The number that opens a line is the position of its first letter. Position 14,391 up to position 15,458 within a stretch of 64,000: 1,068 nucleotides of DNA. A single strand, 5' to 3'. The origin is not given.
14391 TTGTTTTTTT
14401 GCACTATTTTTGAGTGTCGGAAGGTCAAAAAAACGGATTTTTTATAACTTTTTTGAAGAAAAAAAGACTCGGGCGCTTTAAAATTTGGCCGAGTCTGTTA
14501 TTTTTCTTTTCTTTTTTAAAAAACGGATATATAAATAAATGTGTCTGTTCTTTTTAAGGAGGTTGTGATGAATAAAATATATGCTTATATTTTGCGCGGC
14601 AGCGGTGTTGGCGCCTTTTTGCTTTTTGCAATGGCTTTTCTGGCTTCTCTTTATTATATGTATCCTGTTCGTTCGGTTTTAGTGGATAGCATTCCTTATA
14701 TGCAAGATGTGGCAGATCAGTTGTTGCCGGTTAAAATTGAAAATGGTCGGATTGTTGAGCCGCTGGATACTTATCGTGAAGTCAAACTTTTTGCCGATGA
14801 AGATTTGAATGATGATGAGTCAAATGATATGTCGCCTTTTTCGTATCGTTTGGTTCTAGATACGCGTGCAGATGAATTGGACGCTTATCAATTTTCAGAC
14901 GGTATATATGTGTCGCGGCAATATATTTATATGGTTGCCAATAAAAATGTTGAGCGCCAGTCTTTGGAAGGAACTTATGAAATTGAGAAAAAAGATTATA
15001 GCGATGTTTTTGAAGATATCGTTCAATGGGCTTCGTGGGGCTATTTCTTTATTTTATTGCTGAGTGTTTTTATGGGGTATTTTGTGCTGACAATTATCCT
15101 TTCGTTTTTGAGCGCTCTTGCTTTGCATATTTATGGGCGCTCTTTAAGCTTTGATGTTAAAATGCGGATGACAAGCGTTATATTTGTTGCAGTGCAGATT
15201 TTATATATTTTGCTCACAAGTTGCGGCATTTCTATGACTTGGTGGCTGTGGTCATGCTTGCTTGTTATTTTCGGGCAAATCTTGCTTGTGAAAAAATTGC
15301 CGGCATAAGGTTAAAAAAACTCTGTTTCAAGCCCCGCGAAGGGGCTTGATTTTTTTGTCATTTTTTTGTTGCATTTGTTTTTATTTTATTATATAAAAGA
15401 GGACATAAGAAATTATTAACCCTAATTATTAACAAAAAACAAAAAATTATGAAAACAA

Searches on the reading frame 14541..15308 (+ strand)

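Call 7: search_protein_families(library=pfam, proteins=[window:14541-15308:+], max_evalue=0.01)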
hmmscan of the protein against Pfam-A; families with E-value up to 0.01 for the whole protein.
window:14541-15308:+ (255 aa): 1 family
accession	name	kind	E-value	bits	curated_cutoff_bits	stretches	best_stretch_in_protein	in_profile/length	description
PF06691.16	DUF1189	-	2.1e-05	24.6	28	1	98-212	84-205/244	Protein of unknown function (DUF1189)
